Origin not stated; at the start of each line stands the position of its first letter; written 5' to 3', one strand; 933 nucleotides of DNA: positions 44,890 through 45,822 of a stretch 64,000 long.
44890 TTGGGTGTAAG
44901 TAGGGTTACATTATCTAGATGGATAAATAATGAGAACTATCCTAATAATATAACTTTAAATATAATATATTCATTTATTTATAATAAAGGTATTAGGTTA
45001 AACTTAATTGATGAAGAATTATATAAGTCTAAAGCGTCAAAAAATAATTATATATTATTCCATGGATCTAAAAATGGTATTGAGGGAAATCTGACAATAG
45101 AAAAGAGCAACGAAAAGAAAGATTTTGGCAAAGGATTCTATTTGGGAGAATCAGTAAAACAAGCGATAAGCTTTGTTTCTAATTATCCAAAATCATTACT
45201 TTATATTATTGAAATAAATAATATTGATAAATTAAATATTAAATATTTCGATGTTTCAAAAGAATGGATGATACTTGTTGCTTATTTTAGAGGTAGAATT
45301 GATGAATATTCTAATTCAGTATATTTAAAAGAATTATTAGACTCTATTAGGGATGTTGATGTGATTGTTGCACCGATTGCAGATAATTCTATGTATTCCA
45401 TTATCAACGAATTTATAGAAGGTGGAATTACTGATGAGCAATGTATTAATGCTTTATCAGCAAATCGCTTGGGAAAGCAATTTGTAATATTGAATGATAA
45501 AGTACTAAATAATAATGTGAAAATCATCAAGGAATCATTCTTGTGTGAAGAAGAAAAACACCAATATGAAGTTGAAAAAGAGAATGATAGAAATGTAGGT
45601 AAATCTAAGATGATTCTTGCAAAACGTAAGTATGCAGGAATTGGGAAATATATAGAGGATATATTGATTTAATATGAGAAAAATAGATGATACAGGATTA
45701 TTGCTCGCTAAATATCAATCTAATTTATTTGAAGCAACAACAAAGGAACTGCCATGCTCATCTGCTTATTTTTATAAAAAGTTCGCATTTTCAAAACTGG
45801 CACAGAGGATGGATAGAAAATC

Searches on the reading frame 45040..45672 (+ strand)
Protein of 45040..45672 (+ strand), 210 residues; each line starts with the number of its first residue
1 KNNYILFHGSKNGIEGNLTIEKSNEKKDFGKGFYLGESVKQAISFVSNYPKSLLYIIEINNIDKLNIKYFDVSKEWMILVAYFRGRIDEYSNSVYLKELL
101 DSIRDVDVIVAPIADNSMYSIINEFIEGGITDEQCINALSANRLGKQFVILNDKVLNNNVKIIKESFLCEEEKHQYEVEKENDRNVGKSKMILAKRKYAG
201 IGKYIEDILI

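Call 40: search_protein_representatives(protein=window:45040-45672:+)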
Query: 210 residues. Proteins with E-value up to 0.001 (for the whole library): 831; up to 1e-10: 410; up to 1e-30: 59. The best 150 are listed.
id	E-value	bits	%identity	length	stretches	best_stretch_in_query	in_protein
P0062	5.6e-79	281.0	62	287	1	4-209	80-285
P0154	1.3e-51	191.7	44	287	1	4-208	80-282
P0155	9.8e-51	188.9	47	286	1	2-209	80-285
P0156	1.7e-50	188.1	44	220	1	1-209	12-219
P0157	1.1e-47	178.9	43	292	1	2-209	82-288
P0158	1.4e-47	178.6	42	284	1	4-209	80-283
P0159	2.3e-47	177.8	42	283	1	4-209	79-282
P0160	7.4e-46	172.9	45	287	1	1-209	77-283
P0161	1.9e-45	171.6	37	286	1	4-209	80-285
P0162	2.2e-45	171.4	45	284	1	5-209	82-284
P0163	6.5e-45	169.8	40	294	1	2-209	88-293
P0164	7.4e-45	169.7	42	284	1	4-208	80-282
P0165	1.7e-44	168.5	43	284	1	2-209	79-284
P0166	3.1e-44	167.6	39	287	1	2-208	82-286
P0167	5.9e-44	166.7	42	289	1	3-208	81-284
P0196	2.5e-35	138.6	40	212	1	6-208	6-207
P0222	3.5e-28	115.2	39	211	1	3-209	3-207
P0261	2.5e-21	92.9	29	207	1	6-209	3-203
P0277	3.4e-20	89.2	32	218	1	3-210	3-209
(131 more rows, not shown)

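Call 50: find_encoding_contigs(protein=P0222, flank=3000, max_places=3)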
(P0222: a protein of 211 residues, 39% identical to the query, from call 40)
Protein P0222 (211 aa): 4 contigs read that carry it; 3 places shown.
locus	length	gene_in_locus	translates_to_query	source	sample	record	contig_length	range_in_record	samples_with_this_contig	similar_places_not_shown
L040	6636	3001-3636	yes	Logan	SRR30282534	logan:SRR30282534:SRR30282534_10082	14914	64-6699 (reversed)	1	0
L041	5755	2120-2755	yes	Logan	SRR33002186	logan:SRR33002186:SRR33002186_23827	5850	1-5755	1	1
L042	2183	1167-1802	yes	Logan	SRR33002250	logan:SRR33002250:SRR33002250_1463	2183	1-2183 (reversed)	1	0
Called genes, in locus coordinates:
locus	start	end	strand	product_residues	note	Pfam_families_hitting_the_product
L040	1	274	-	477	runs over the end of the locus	-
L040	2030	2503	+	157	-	PF08719:NADAR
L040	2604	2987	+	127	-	-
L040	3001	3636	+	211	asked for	PF13151:DUF3990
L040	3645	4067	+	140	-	-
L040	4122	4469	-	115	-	PF12844:HTH_19 (weak), PF01381:HTH_3, PF13443:HTH_26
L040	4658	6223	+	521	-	PF13173:AAA_14, PF13635:DUF4143 (weak)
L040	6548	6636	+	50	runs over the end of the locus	?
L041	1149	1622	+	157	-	PF08719:NADAR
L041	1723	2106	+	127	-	-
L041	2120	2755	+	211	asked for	PF13151:DUF3990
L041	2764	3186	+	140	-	-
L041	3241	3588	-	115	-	PF12844:HTH_19 (weak), PF01381:HTH_3, PF13443:HTH_26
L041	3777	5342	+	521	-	PF13173:AAA_14, PF13635:DUF4143 (weak)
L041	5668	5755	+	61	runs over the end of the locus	?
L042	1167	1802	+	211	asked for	PF13151:DUF3990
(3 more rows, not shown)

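Call 52: search_protein_families(library=pfam, proteins=[L040:2604-2987:+, L040:3645-4067:+, L040:2030-2503:+], max_evalue=1)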
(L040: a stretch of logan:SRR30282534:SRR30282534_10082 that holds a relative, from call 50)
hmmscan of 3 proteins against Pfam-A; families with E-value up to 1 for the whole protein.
L040:2604-2987:+ (127 aa): 0 families

L040:3645-4067:+ (140 aa): 1 family
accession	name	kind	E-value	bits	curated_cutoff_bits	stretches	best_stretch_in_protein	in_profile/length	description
PF12668.12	DUF3791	-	0.037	14.4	25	1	111-133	33-55/60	Protein of unknown function (DUF3791)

L040:2030-2503:+ (157 aa): 1 family
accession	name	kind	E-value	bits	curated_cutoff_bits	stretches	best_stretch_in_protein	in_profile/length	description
PF08719.17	NADAR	-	1.1e-47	162.7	35.1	1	3-156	1-163/163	NADAR domain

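Call 58: find_encoding_contigs(protein=P0261, flank=3000, max_places=3)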
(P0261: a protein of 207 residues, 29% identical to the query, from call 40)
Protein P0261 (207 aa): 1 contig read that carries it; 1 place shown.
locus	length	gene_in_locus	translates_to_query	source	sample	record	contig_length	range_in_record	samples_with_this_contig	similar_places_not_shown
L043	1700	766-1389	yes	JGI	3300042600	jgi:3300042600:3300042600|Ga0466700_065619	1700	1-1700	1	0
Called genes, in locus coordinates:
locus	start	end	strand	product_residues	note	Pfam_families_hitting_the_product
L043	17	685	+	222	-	PF00800:PDT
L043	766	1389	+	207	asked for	PF13151:DUF3990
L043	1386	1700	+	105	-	?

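Call 59: find_encoding_contigs(protein=P0196, flank=3000, max_places=3)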
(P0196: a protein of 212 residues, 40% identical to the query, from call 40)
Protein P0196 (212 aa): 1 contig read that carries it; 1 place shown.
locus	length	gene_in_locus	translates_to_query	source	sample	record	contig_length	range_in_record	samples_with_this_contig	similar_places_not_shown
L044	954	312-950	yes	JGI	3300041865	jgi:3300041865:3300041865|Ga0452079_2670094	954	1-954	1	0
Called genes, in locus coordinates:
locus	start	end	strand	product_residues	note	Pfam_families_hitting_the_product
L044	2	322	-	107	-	?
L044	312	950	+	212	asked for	PF13151:DUF3990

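Call 60: find_encoding_contigs(protein=P0277, flank=3000, max_places=3)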
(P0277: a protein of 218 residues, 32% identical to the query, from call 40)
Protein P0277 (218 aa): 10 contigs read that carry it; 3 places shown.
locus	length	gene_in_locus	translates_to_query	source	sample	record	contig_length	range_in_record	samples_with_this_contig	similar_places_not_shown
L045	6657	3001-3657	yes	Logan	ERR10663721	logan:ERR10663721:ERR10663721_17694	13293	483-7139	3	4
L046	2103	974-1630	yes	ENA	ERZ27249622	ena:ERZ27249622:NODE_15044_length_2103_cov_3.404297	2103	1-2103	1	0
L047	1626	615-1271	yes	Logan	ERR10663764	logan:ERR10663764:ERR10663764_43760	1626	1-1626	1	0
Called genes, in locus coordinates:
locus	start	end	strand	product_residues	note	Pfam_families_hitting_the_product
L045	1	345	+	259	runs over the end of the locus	PF00565:SNase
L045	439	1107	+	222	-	PF13151:DUF3990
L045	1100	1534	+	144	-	-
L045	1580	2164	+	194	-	-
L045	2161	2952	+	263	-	-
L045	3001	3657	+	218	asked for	PF13151:DUF3990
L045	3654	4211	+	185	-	-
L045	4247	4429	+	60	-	-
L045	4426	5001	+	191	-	-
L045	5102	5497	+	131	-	-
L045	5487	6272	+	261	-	PF19502:DUF6036 (weak)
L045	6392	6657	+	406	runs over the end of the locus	PF07804:HipA_C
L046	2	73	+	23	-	?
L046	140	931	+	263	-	-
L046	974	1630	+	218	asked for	PF13151:DUF3990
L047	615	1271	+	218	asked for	PF13151:DUF3990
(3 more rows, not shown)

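Call 78: search_dna_similar(query=window:45040-45672:+, collection=plasmids, mode=protein, max_evalue=0.001, max_rows=15)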
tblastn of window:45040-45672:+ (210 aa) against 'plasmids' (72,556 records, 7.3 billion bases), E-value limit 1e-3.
Records with a match: 71; places in all: 71; records where one place covers at least 80% of the query: 0.
Best place of each record, by identity: <60% 71.
By first word of the organism name: Bacteroides 41; Clostridium 11; Phocaeicola 7; Parabacteroides 7; Lactobacillus 1; Clostridiaceae 1; Segatella 1; Butyricimonas 1; Moraxella 1.
By predicted mobility (MOB-suite, as given by PLSDB): non-mobilizable 40; conjugative 27; mobilizable 4.
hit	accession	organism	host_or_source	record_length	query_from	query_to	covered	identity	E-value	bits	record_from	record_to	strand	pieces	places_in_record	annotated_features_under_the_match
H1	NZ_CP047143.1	Lactobacillus crispatus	Gallus gallus,Isolated and purified ...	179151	1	167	80%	28.3%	2e-8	61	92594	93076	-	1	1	DUF3990 domain-containing protein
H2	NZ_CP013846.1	Clostridium botulinum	Microbial isolate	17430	5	147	68%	29.9%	5e-5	50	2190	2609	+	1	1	DUF3990 domain-containing protein | DUF3791 domain-containing protein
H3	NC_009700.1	Clostridium botulinum F str. Langeland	-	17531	5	147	68%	29.9%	7e-5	50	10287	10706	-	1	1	DUF3990 domain-containing protein | DUF3791 domain-containing protein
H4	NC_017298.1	Clostridium botulinum F str. 230613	-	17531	5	147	68%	29.9%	7e-5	50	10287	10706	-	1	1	DUF3990 domain-containing protein | DUF3791 domain-containing protein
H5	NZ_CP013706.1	Clostridium botulinum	Microbial isolate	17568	5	147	68%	29.9%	7e-5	50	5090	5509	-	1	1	DUF3990 domain-containing protein | DUF3791 domain-containing protein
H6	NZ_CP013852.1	Clostridium botulinum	Microbial isolate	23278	5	147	68%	29.9%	7e-5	50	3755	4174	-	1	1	DUF3990 domain-containing protein | DUF3791 domain-containing protein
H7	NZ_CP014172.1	Clostridium botulinum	Microbial isolate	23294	5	147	68%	29.9%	7e-5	50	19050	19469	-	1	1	DUF3990 domain-containing protein | DUF3791 domain-containing protein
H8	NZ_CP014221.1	Clostridium botulinum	Microbial isolate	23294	5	147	68%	29.9%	7e-5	50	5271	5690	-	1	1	DUF3990 domain-containing protein | DUF3791 domain-containing protein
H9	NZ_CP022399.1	Clostridium botulinum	soil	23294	5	147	68%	29.9%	7e-5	50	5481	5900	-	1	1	DUF3990 domain-containing protein | DUF3791 domain-containing protein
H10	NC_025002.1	Clostridium botulinum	-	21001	5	147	68%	29.9%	1e-4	50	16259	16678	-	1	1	DUF3990 domain-containing protein | DUF3791 domain-containing protein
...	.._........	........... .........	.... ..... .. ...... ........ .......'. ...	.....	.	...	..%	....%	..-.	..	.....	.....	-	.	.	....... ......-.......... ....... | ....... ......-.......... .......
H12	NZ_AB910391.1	Clostridium botulinum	-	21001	5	147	68%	29.9%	1e-4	50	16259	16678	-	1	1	DUF3990 domain-containing protein | DUF3791 domain-containing protein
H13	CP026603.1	Clostridiaceae bacterium 14S0207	Bos taurus,whole organsim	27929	5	156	72%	27.6%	4e-4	48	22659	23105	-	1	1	hypothetical protein (x2)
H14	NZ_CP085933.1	Segatella copri DSM 18205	-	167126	6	158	73%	27.3%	1e-4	50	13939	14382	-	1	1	DUF3990 domain-containing protein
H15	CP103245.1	Bacteroides fragilis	Homo sapiens,cell culture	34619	6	156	72%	26.1%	2e-4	49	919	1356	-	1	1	DUF3990 domain-containing protein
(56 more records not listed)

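Call 79: search_dna_similar(query=window:45040-45672:+, collection=phages, mode=protein, max_evalue=0.001, max_rows=15)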
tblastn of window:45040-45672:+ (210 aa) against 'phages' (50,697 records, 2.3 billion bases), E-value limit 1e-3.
Records with a match: 3; places in all: 3; records where one place covers at least 80% of the query: 0.
Best place of each record, by identity: <60% 3.
By first word of the organism name: Bacteriophage 3.
By host as written in the record: - 3.
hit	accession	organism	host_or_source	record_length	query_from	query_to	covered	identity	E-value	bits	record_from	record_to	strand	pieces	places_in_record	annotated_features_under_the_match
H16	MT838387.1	Bacteriophage sp.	human fecal samples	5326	6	148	68%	26.5%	6e-6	52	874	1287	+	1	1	record has no annotation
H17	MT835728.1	Bacteriophage sp.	human fecal samples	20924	6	155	71%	24.8%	2e-5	50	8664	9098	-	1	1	record has no annotation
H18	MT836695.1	Bacteriophage sp.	human fecal samples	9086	5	131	60%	28.7%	2e-5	50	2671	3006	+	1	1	record has no annotation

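Call 80: get_annotated_region(hit=H3, flank=2500)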
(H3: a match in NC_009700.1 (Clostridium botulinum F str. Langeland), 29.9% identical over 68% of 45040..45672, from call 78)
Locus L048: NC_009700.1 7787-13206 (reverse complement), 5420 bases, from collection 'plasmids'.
description: Clostridium botulinum F str. Langeland plasmid pCLI, complete sequence
organism: Clostridium botulinum F str. Langeland (NCBI taxid 441772)
taxonomy: Bacteria; Bacillota; Clostridia; Eubacteriales; Clostridiaceae; Clostridium; Clostridium botulinum; Clostridium botulinum F str. Langeland
host: -; source: -; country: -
typing (MOB-suite, as given by PLSDB): non-mobilizable; replicon rep_cluster_958
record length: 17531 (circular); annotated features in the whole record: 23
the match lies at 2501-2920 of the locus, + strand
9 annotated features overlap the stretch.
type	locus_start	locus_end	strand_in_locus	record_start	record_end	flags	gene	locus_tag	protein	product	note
CDS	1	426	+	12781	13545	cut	-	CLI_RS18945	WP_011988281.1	hypothetical protein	-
CDS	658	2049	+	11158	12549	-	-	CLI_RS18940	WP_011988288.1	replication protein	-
CDS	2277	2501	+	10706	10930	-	-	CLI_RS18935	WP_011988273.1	DUF3791 domain-containing protein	-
CDS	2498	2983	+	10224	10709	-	-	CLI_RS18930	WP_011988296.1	DUF3990 domain-containing protein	-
CDS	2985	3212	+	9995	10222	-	-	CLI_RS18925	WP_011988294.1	hypothetical protein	-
CDS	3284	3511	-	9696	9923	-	-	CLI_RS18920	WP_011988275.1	DUF2922 domain-containing protein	-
CDS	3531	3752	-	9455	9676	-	-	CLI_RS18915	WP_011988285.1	DUF1659 domain-containing protein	-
CDS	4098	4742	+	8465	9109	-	-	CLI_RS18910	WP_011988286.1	histidine phosphatase family protein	-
CDS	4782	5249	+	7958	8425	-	-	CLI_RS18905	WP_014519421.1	DNA polymerase III DnaE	-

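Call 81: get_annotated_region(hit=H15, flank=2500)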
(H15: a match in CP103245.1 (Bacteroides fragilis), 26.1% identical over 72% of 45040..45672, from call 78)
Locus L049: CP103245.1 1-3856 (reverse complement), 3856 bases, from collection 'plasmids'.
description: Bacteroides fragilis strain BFG-7 plasmid unnamed1, complete sequence
organism: Bacteroides fragilis (NCBI taxid 817)
taxonomy: Bacteria; Bacteroidota; Bacteroidia; Bacteroidales; Bacteroidaceae; Bacteroides; Bacteroides fragilis
host: -; source: Homo sapiens,cell culture; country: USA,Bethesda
typing (MOB-suite, as given by PLSDB): conjugative; replicon rep_cluster_663; relaxase MOBP; mating-pair formation MPF_T
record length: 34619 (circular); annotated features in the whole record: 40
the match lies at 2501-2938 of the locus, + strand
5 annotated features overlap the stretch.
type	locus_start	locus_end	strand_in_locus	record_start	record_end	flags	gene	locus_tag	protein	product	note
CDS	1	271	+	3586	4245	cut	-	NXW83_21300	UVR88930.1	hypothetical protein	-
CDS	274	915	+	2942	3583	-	-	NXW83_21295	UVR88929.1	OmpA family protein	-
CDS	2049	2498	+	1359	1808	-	-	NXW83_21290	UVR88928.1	DUF3791 domain-containing protein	-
CDS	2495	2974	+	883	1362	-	-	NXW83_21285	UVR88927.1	DUF3990 domain-containing protein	-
CDS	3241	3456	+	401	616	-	-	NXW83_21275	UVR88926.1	zeta toxin family protein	-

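Call 82: get_annotated_region(hit=H1, flank=2500)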
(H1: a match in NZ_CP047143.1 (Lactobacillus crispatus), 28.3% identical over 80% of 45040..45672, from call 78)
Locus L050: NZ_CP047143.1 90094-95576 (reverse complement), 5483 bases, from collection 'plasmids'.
description: Lactobacillus crispatus strain C25 plasmid unnamed, complete sequence
organism: Lactobacillus crispatus (NCBI taxid 47770)
taxonomy: Bacteria; Bacillota; Bacilli; Lactobacillales; Lactobacillaceae; Lactobacillus; Lactobacillus crispatus
host: -; source: Gallus gallus,Isolated and purified from a mixed microbial population.; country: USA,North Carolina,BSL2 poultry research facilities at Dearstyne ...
typing (MOB-suite, as given by PLSDB): non-mobilizable
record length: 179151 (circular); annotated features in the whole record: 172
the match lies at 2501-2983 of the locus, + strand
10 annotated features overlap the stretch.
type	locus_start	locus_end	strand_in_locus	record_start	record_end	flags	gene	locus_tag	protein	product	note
CDS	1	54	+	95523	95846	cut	-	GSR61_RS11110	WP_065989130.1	hypothetical protein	-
CDS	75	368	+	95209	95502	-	-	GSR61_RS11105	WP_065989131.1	hypothetical protein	-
CDS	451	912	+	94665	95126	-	-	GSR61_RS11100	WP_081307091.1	hypothetical protein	-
CDS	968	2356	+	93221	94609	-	-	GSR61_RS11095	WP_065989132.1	hypothetical protein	-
CDS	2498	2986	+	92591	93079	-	-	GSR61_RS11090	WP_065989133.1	DUF3990 domain-containing protein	-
CDS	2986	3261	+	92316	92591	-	-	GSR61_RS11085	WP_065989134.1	hypothetical protein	-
CDS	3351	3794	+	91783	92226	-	-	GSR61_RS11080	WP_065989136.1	hypothetical protein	-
CDS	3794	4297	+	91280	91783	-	-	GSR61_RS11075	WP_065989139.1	hypothetical protein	-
CDS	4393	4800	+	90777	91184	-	-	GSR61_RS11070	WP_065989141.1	hypothetical protein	-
CDS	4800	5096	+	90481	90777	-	-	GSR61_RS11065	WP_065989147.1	hypothetical protein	-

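Call 87: search_protein_families(library=padloc, proteins=[L049:2049-2498:+, L048:2277-2501:+, L048:2985-3212:+, L050:2986-3261:+, L040:3645-4067:+, L049:2495-2974:+, L048:2498-2983:+], max_evalue=0.1)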
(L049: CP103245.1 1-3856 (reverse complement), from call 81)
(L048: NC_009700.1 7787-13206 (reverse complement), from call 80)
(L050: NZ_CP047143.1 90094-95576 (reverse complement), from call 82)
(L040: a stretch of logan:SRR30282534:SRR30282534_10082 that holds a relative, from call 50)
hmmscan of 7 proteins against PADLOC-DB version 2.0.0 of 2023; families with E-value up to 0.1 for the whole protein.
L049:2049-2498:+ (149 aa): 11 families
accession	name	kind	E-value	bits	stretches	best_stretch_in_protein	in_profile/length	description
PDLC04433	PDC-M13A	-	8e-17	59.5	1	82-148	3-69/74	-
PDLC04445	PDC-M13C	-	2.4e-16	57.8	1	89-148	6-65/70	-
PDLC04441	PDC-M13C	-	3.5e-15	54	1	15-74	13-72/74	-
PDLC04434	PDC-M13A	-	3.4e-14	50.7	1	81-148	5-74/78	-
PDLC04439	PDC-M13B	-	3.1e-13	47.8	1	13-78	7-72/79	-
PDLC04444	PDC-M13C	-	2.3e-10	38.7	1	15-82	7-74/76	-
PDLC04440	PDC-M13B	-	2.5e-08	32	1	12-75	5-68/81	-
PDLC04442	PDC-M13C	-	1.8e-06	26.4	1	24-80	16-72/75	-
PDLC04446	PDC-M13C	-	1e-05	23.6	1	90-135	7-52/69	-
PDLC04435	PDC-M13A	-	2.1e-05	22.6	1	88-142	8-62/72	-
PDLC04414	PDC-M10B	-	0.00039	18.8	1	20-74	92-144/147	-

L048:2277-2501:+ (74 aa): 6 families
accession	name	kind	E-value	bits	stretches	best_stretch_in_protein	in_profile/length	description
PDLC04434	PDC-M13A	-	6.8e-30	101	1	4-74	6-78/78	-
PDLC04433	PDC-M13A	-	5.5e-21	72.9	1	9-70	8-69/74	-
PDLC04445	PDC-M13C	-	8.6e-18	62.4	1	8-70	3-65/70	-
PDLC04435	PDC-M13A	-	1.5e-07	29.5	1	7-71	5-69/72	-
PDLC04446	PDC-M13C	-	0.001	17.1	1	8-54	3-49/69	-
PDLC04442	PDC-M13C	-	0.019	13.5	1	17-65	16-64/75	-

L048:2985-3212:+ (75 aa): 6 families
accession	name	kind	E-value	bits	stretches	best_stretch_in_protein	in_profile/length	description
PDLC04441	PDC-M13C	-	6.9e-37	123.6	1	1-74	1-73/74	-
PDLC04440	PDC-M13B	-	3.5e-12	44.3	1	19-73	13-67/81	-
PDLC04439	PDC-M13B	-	2.3e-11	41.9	1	11-72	6-67/79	-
PDLC04444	PDC-M13C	-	1.8e-09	35.8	1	24-74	17-67/76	-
PDLC04442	PDC-M13C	-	2.9e-09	35.3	1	17-74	10-67/75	-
PDLC04443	PDC-M13C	-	0.0054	15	1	12-74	14-76/77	-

L050:2986-3261:+ (91 aa): 4 families
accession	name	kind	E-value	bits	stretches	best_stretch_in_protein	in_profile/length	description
PDLC04440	PDC-M13B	-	4.1e-07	28.1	1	7-75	5-73/81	-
PDLC04439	PDC-M13B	-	1.6e-05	23.2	1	10-72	10-71/79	-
PDLC04444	PDC-M13C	-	0.00011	20.4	1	20-72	17-69/76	-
PDLC04441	PDC-M13C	-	0.0021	16.2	1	1-68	1-71/74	-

L040:3645-4067:+ (140 aa): 1 family
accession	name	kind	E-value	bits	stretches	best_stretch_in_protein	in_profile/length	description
PDLC04434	PDC-M13A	-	0.0059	14.7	1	112-138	48-74/78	-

L049:2495-2974:+ (159 aa): 8 families
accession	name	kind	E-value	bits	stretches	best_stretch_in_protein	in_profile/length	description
PDLC04436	PDC-M13A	-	2.2e-56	188.1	1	1-157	1-157/159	-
PDLC04438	PDC-M13B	-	3.6e-56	187.5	1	1-158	1-157/158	-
PDLC04411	PDC-M10A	-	1.7e-36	123.3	1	1-158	4-152/156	-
PDLC04412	PDC-M10A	-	2.1e-35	119.7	1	1-157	1-148/152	-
PDLC04413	PDC-M10A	-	2.3e-23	80.5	1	1-156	1-147/157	-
PDLC04437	PDC-M13A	-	4.4e-22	76.6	1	14-122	3-111/117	-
PDLC04641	PDC-M42A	-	2.5e-10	38.4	1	2-76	5-72/215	-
PDLC04640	PDC-M42A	-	1.6e-05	22.5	1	2-51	69-118/280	-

L048:2498-2983:+ (161 aa): 8 families
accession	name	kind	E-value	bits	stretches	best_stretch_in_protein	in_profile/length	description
PDLC04438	PDC-M13B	-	2.7e-66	220.4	1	1-160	1-157/158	-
PDLC04436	PDC-M13A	-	8.4e-55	182.9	1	1-160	1-158/159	-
PDLC04412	PDC-M10A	-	1e-34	117.5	1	1-159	1-148/152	-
PDLC04411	PDC-M10A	-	4.9e-34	115.3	1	1-161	4-153/156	-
PDLC04413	PDC-M10A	-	1.4e-25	87.7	1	1-159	1-148/157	-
PDLC04437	PDC-M13A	-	3.1e-23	80.2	1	14-119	3-106/117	-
PDLC04641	PDC-M42A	-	1.3e-06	26.2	1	1-143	4-156/215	-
PDLC04640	PDC-M42A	-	6.5e-06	23.8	1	2-154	69-231/280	-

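Call 88: find_homologous_proteins(query=L049:2049-2498:+, max_evalue=0.001)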
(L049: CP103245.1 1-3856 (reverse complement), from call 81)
Query L049:2049-2498:+ (149 aa): 239 proteins with E <= 0.001 among 274 candidates; the best 120 are listed.
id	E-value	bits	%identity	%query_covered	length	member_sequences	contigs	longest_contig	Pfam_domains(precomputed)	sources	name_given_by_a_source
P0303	8.1e-89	313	100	99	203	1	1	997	PF12668.13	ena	-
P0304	1.1e-87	309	98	100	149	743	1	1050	PF12668.13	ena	-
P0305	1.4e-82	292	91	100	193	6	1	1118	PF12668.13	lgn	-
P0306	4.0e-82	291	90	100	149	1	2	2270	PF12668.13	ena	-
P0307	2.1e-81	289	90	100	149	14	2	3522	PF12668.13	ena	-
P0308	2.2e-81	289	89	100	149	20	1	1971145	PF12668.13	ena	-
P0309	8.3e-81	287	100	91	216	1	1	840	PF12668.13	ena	-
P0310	9.1e-81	287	87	100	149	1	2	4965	PF12668.13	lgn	-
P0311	1.2e-80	286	89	100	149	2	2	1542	PF12668.13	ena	-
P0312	1.5e-79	283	89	100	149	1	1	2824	PF12668.13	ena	-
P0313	4.6e-79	281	94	100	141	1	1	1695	PF12668.13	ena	-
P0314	8.1e-79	280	89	100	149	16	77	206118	PF12668.13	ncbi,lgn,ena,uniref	ncbi:DUF3791 domain-containing protein [Phocaeicola sp.]|uniref:DUF3791 domain-containing protein n=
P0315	1.2e-78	280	93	100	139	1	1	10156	PF12668.13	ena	-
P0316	5.0e-77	274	87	100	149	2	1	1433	PF12668.13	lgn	-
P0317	7.8e-76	271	87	100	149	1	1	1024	PF12668.13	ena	-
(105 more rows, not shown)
